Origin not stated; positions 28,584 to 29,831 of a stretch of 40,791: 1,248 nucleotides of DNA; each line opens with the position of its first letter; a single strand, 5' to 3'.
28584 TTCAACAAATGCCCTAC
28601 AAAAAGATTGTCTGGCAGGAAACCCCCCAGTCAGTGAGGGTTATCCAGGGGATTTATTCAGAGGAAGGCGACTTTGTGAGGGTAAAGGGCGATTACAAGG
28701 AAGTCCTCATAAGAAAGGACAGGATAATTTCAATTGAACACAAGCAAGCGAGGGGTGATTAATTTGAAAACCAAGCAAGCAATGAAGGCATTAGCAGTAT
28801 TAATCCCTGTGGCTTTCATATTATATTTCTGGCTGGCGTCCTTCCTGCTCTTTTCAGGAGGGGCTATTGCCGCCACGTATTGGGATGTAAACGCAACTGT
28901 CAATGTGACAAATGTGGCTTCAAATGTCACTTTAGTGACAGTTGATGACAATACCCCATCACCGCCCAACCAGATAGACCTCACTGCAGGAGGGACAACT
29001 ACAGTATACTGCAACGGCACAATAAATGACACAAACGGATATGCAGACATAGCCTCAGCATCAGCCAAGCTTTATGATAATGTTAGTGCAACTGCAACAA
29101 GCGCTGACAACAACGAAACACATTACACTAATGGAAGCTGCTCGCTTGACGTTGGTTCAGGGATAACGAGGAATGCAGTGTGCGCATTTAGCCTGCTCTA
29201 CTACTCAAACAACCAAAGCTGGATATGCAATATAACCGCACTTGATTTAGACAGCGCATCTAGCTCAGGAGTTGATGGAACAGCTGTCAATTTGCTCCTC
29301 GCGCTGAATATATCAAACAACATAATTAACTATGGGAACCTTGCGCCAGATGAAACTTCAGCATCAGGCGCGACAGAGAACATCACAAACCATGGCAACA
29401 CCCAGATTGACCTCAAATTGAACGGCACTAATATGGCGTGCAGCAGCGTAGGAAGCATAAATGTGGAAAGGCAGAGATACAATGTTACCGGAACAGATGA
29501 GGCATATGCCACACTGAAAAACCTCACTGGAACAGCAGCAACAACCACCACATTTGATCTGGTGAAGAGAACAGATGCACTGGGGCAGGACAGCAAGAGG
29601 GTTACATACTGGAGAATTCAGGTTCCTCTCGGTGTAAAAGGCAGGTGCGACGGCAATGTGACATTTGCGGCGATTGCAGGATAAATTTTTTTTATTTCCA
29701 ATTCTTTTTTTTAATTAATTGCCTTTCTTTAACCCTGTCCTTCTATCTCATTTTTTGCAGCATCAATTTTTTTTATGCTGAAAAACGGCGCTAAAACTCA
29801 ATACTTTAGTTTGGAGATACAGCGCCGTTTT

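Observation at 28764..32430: Paralogous, heavily sequon-decorated secreted proteins with a TasA/SipW-like signal motif: candidate subunits of an undescribed surface fibre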

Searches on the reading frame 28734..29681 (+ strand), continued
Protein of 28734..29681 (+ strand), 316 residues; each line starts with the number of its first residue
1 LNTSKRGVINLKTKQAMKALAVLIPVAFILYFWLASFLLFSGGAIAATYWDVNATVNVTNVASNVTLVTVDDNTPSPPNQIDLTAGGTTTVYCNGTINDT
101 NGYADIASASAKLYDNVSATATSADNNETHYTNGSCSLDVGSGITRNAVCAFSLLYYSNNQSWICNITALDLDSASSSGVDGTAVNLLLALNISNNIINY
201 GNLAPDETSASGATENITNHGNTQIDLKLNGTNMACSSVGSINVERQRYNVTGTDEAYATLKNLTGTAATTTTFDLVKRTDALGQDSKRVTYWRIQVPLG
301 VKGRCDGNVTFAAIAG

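Call 66: find_related_loci(query=A5, collection=genome_contigs, flank=8000)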
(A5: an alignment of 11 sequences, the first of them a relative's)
Query A5 (306 aa) in genome_contigs; peptide patterns used: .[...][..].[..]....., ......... (x = any residue, [..] = any of these).
53 stretches matched a pattern; 16 encode a relative of the query (tblastn E <= 1e-3); 16 distinct loci.
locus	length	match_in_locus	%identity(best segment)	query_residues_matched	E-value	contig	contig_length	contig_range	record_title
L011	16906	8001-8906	58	1-306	7e-110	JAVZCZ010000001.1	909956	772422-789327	MAG: Candidatus Woesearchaeota archaeon isolate DRTY-6_201705_bins_90 DRTY-6_201705_bins_90_scaffold_1, whole genome sho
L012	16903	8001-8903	53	1-306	6e-98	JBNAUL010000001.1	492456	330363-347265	MAG: Candidatus Woesearchaeota archaeon isolate Kamch4342-D-MF-011 bin55.fa-1, whole genome shotgun sequence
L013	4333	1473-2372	53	1-306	2e-96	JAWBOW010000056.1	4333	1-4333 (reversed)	MAG: Candidatus Woesearchaeota archaeon isolate HHBFW-2_201803_bins_274 HHBFW-2_201803_bins_274_scaffold_56, whole genom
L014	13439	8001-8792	38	46-306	6e-51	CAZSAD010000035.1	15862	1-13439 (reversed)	MAG TPA_asm: uncultured Methanosarcinales archaeon isolate SRP062349_co5_133 genome assembly, contig: NODE_1281_length_1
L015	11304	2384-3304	34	4-304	2e-49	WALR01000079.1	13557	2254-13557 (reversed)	MAG: Candidatus Woesearchaeota archaeon isolate S014_52_esom k151_234113, whole genome shotgun sequence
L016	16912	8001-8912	36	6-305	1e-42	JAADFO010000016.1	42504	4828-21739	MAG: Nanobdellati archaeon isolate M_MaxBin.034 contig-127_1527, whole genome shotgun sequence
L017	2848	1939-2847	34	4-303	1e-38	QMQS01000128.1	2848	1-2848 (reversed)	MAG: Candidatus Woesearchaeota archaeon isolate B29_G15 B29_Guay15_scaffold_22111, whole genome shotgun sequence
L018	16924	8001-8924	33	1-305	7e-38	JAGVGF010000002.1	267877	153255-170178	MAG: archaeon isolate DeMMO2_15 c_000000008066, whole genome shotgun sequence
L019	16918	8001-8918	33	8-305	2e-37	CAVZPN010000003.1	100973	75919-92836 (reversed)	MAG: uncultured archaeon isolate MFD02832.bin.2.135 genome assembly, contig: contig_12804, whole genome shotgun sequence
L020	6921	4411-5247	35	35-303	5e-36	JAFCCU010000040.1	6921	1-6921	Candidatus Woesearchaeota archaeon isolate AB_69_Bin_160 AB_69_Bin_160_scaffold_31832, whole genome shotgun sequence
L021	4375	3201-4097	32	1-303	6e-36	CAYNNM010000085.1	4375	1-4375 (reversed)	MAG TPA_asm: uncultured Methanosarcinales archaeon isolate SRP257756_co1_20 genome assembly, contig: NODE_19242_length_4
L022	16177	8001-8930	32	1-303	9e-39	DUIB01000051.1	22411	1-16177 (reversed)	MAG TPA_asm: Candidatus Woesearchaeota archaeon isolate UBA12459 contig_20508, whole genome shotgun sequence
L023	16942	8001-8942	33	2-303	3e-32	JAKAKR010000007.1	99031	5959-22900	MAG: Nanoarchaeota archaeon isolate WY4.bin80 NODE_220_length_99031_cov_2.854162, whole genome shotgun sequence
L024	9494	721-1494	34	50-305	2e-29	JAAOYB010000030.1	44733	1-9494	Candidatus Woesearchaeota archaeon isolate DPANNHV_H2.bin.12 k83_1018902, whole genome shotgun sequence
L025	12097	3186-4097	31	1-305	1e-29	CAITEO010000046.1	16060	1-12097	uncultured Candidatus Woesearchaeota archaeon isolate AlinenSediments_bin-1271 genome assembly, contig: bin-1271:046/101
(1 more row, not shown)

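Call 74: search_protein_representatives(alignment_id=A1)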
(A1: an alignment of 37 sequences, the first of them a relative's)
Query: 37 sequences, 315 profile positions. Proteins with E-value up to 0.001 (for the whole library): 3052; up to 1e-10: 2120; up to 1e-30: 762. The best 150 are listed.
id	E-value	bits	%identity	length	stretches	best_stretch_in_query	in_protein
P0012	1.5e-104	365.6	-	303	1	20-314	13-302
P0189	2.1e-101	355.2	-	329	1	2-314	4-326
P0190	5.7e-96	337.4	-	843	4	54-310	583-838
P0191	2.2e-92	325.6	-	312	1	10-314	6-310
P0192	6.8e-92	324.0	-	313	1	11-314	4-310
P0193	3.5e-89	315.1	-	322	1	9-312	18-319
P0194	3.6e-89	315.1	-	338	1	10-312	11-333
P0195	4.0e-89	314.9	-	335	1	13-314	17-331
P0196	1.0e-87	310.3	-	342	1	7-313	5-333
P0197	3.5e-87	308.5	-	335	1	6-314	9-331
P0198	5.0e-87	308.0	-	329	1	12-314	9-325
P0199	1.5e-86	306.4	-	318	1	11-312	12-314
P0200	2.1e-86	306.0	-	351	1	4-314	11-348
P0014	1.5e-85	303.2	-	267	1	53-314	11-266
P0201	1.6e-85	303.1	-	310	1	13-312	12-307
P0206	8.2e-83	294.2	-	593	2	52-312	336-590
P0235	3.7e-77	275.6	-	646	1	29-313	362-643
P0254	1.1e-73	264.2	-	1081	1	55-313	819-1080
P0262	2.2e-72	259.9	-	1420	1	36-312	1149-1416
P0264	3.1e-72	259.4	-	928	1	41-313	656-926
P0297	1.8e-68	247.0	-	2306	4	39-312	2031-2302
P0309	3.8e-67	242.7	-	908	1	39-312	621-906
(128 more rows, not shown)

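Call 75: search_protein_families(library=pfam, proteins=[P0190, P0206, P0235, P0254, P0262, P0264, P0297, P0309], max_evalue=0.001)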
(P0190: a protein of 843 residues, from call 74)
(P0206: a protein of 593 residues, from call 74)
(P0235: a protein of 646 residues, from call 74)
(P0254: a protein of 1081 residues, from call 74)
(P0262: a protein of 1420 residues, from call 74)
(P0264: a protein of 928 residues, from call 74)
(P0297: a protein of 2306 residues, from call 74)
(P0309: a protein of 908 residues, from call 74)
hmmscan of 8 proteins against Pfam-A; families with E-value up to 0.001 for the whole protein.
P0190 (843 aa): 0 families

P0206 (593 aa): 0 families

P0235 (646 aa): 0 families

P0254 (1081 aa): 1 family
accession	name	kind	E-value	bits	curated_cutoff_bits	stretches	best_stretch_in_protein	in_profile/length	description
PF01835.25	MG2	-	5.9e-05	23.8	32.8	0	386-470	5-96/96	MG2 domain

P0262 (1420 aa): 6 families
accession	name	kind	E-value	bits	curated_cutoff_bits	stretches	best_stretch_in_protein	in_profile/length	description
PF13385.13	Laminin_G_3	-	4e-19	69.7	27.6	1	526-683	1-150/151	Concanavalin A-like lectin/glucanases superfamily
PF17957.7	Big_7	-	4.3e-12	46.9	24.1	1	129-201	1-65/70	Bacterial Ig domain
PF10102.14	DUF2341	-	4.8e-09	37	23.4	1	415-478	1-64/84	Domain of unknown function (DUF2341)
PF13750.12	Big_3_3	-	8.7e-09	35.7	27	0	912-956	4-47/157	Bacterial Ig-like domain (group 3)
PF19077.6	Big_13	-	3.9e-08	34.2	27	1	59-126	33-102/102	Bacterial Ig-like domain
PF25059.1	FN3_DSCAM-DSCAML_C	-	5.1e-05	24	39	0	883-939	19-71/89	DSCAM/DSCAML C-terminal Fn3-like domain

P0264 (928 aa): 4 families
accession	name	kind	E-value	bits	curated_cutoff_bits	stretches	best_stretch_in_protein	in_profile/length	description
PF19077.6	Big_13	-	6.3e-09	36.7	27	2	490-565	36-102/102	Bacterial Ig-like domain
PF13750.12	Big_3_3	-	3.2e-07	30.6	27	0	629-674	3-49/157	Bacterial Ig-like domain (group 3)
PF17957.7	Big_7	-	0.00013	22.9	24.1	1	467-544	3-70/70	Bacterial Ig domain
PF13860.13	FlgD_ig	-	0.0003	21.1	27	0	491-549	19-78/79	FlgD Ig-like domain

P0297 (2306 aa): 7 families
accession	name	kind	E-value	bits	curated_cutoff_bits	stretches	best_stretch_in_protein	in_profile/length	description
PF19077.6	Big_13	-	4.4e-43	146.4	27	4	950-1035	16-101/102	Bacterial Ig-like domain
PF18962.6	Por_Secre_tail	-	1.9e-31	108.6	27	0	775-825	10-62/75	Secretion system C-terminal sorting domain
PF16967.11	TcfC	-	1.1e-10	41.3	29.4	1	1181-1225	24-67/68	E-set like domain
PF14487.12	DarT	-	1.8e-08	34.8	22.5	0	959-1009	84-135/201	ssDNA thymidine ADP-ribosyltransferase, DarT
PF12245.14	Big_3_2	-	1.5e-07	32.1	23.3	0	1577-1613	82-121/122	Bacterial Ig-like domain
PF22352.2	K319L-like_PKD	-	2.3e-05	24.8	27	0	1179-1221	37-80/84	K319L-like, PKD domain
PF04096.20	Nucleoporin2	-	0.00024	21.7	28.4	0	1815-1862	17-67/148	Nup98-96 autopeptidase S59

P0309 (908 aa): 0 families

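Call 81: fold_search(model_id=the predicted structure, library=viral)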
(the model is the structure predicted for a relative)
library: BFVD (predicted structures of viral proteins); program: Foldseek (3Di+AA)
matches with E <= 10: 1089; with E <= 0.001: 19
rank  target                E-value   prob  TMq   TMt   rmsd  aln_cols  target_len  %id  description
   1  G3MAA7                6.5e-06  1.00  0.32  0.16  10.8       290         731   10  Gp366 [Bacillus phage G]
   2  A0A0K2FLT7            1.5e-05  1.00  0.26  0.11  12.5       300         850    9  (no name in the UniProt tables at hand)
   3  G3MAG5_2              7.1e-05  0.99  0.24  0.12  12.0       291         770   10  Gp424 [Bacillus phage G]
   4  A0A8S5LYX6            1.1e-04  1.00  0.27  0.09  13.3       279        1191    8  Uncharacterized protein (Fragment) [Siphoviridae sp. ct9Y44]
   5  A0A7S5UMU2            1.2e-04  0.97  0.23  0.22  17.9       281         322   11  Uncharacterized protein [Bacteroides phage crAss002]
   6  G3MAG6                1.4e-04  0.97  0.23  0.09  12.3       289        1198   14  Gp425 [Bacillus phage G]
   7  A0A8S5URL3            1.7e-04  0.99  0.26  0.08  13.6       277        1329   10  Uncharacterized protein (Fragment) [Siphoviridae sp. ctg6c78]
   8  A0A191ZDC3            1.8e-04  1.00  0.26  0.32  12.3       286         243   10  Putative coagulation factor 5/8 domain-containing protein [Erwinia phage vB_EamP_Gutmeister]
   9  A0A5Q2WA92            1.9e-04  1.00  0.27  0.09  10.7       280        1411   12  (no name in the UniProt tables at hand)
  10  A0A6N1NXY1            3.2e-04  0.99  0.25  0.11  12.0       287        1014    9  DUF11 domain-containing protein [Tupanvirus soda lake]
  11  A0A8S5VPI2            3.4e-04  1.00  0.32  0.18   9.5       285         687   10  (no name in the UniProt tables at hand)
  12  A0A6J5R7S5            3.6e-04  0.99  0.26  0.14  12.4       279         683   12  Peptidase S8/S53 domain containing protein [uncultured Caudovirales phage]
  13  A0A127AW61            4.3e-04  1.00  0.30  0.15  12.0       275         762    9  Putative regulator of chromosome condensation [Bacillus phage SP-15]
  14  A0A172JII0            4.5e-04  0.97  0.21  0.09  16.3       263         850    7  Uncharacterized protein [Bacillus phage AR9]
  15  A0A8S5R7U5            4.5e-04  0.97  0.25  0.21  10.7       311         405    8  Uncharacterized protein [virus sp. ctKgb28]
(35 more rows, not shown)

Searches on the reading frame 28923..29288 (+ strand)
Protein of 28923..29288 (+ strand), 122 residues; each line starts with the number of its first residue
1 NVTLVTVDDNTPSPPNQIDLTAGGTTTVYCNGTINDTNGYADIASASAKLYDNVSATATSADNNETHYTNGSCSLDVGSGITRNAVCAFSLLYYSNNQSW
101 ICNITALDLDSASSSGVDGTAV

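Call 85: search_protein_families(library=pfam, proteins=[window:28923-29288:+], max_evalue=1)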
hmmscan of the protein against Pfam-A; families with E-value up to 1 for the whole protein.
window:28923-29288:+ (122 aa): 0 families

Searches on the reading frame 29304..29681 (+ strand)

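Call 85: search_protein_families(library=pfam, proteins=[window:29304-29681:+], max_evalue=1)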
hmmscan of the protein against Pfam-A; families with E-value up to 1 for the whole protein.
window:29304-29681:+ (126 aa): 2 families
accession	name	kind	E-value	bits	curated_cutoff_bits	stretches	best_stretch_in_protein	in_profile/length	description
PF13944.12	Calycin_like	-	0.0012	19.6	30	1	19-82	22-77/124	Calycin-like beta-barrel domain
PF25760.1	Phage_RB18_ORF43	-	0.17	12.3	27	1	65-87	3-25/69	Phage RB18 ORF43.1 protein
